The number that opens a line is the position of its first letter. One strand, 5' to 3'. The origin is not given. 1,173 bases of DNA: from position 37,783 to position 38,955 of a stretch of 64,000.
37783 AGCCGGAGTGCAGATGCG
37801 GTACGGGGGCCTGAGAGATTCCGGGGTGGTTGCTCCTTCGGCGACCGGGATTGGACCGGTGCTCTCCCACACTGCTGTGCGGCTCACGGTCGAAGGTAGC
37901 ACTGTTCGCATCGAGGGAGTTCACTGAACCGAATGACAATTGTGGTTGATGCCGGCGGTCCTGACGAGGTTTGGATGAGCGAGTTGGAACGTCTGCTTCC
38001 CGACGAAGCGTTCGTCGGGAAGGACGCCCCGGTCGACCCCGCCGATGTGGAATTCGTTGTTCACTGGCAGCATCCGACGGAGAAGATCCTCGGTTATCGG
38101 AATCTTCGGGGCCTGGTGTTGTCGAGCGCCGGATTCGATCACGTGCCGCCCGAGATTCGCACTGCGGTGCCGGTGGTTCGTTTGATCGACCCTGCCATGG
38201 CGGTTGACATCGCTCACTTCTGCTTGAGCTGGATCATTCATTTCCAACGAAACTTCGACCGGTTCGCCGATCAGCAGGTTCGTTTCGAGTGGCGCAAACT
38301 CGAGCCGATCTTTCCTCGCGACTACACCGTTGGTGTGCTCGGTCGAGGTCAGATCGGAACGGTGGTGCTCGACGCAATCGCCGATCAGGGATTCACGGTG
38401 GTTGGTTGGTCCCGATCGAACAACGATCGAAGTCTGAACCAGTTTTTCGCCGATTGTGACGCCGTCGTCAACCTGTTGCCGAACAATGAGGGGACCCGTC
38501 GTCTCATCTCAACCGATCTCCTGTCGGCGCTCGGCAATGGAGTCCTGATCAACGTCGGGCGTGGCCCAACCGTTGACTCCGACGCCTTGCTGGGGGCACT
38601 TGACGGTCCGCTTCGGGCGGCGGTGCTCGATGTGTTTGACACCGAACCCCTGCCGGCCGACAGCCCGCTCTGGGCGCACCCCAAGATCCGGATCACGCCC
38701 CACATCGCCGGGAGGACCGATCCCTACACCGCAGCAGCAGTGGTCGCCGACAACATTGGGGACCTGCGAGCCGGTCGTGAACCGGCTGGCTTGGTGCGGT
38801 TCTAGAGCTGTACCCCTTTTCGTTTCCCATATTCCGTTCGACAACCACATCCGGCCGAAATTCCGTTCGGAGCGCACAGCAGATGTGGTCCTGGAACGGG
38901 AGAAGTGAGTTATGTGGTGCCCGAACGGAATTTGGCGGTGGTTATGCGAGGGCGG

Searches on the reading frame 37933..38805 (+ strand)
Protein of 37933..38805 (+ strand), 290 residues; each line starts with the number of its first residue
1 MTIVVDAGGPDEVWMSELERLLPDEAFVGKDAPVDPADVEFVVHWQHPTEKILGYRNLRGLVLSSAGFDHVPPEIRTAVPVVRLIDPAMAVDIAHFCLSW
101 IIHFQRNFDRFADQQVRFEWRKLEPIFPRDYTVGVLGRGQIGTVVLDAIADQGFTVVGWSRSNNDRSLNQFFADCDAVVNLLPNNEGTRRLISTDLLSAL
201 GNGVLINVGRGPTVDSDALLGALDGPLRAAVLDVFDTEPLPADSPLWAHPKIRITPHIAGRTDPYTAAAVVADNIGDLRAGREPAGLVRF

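Call 75: search_protein_families(library=pfam, proteins=[window:37933-38805:+], max_evalue=0.00001)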
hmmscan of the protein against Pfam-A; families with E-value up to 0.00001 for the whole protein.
window:37933-38805:+ (290 aa): 1 family
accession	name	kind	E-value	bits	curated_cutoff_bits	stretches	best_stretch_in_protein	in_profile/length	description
PF02826.25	2-Hacid_dh_C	-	2e-36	125.5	25.1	1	100-259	3-178/178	D-isomer specific 2-hydroxyacid dehydrogenase, NAD binding domain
